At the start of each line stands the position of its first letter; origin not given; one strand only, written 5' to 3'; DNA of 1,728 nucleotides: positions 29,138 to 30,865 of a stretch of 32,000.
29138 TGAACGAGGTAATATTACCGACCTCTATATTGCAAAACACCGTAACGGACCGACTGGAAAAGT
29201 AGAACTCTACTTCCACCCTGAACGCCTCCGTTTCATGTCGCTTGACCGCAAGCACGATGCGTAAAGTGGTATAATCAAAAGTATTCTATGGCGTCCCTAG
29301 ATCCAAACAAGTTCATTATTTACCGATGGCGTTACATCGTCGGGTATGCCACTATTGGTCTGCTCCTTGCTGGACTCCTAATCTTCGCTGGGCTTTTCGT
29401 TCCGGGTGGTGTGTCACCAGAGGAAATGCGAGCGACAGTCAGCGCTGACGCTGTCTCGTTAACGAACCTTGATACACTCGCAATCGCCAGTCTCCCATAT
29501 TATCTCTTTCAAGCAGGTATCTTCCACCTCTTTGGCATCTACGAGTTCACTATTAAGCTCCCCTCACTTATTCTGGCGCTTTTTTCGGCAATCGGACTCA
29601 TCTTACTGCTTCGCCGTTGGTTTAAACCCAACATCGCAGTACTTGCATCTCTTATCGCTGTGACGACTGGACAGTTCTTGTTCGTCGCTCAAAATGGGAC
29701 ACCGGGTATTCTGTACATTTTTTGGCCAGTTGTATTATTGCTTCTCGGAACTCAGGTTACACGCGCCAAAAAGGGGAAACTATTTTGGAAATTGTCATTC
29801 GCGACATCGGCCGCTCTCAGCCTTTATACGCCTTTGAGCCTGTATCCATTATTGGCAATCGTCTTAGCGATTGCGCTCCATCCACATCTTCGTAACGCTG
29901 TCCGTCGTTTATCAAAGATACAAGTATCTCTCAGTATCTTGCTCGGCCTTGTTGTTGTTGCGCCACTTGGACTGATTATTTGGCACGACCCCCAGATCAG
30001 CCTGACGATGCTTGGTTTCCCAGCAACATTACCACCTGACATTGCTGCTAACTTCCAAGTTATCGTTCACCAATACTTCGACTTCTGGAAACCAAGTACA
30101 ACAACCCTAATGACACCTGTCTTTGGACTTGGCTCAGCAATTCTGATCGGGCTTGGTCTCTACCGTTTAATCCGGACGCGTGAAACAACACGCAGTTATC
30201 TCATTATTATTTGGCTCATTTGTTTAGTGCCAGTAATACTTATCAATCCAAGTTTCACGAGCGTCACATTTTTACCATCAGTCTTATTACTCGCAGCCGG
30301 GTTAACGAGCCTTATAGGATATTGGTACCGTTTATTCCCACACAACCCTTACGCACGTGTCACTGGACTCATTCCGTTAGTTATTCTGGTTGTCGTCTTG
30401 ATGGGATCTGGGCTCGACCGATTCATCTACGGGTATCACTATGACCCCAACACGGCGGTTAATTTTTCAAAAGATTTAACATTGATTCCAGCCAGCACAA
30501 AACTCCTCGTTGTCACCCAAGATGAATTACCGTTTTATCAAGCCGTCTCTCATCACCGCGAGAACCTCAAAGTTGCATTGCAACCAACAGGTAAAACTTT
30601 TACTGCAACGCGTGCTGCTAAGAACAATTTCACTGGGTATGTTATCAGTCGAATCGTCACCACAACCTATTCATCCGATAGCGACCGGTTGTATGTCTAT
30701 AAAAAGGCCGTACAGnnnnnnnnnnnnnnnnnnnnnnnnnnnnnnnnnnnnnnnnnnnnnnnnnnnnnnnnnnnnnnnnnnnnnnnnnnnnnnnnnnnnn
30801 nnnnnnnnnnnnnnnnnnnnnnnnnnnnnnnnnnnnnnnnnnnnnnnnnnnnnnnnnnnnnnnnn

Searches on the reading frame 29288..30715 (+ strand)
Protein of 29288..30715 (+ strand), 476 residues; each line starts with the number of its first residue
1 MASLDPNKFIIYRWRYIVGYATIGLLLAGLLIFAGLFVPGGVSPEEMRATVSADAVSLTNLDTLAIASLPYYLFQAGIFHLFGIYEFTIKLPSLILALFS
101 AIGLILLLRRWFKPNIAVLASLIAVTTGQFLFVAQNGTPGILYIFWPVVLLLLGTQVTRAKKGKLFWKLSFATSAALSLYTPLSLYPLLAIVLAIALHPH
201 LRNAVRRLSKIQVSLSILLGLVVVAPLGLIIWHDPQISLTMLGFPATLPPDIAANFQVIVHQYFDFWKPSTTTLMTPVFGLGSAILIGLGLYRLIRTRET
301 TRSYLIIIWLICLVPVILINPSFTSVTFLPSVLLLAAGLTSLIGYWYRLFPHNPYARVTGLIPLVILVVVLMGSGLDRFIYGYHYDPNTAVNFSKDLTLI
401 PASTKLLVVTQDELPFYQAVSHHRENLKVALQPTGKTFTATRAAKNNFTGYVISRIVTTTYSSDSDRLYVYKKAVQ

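Call 90: search_protein_families(library=pfam, proteins=[window:29288-30715:+], max_evalue=0.001)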
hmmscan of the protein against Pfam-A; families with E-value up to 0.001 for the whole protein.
window:29288-30715:+ (476 aa): 1 family
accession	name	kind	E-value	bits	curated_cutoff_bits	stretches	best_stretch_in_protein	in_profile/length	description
PF13231.12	PMT_2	-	4.2e-08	34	26.1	1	73-227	8-157/160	Dolichyl-phosphate-mannose-protein mannosyltransferase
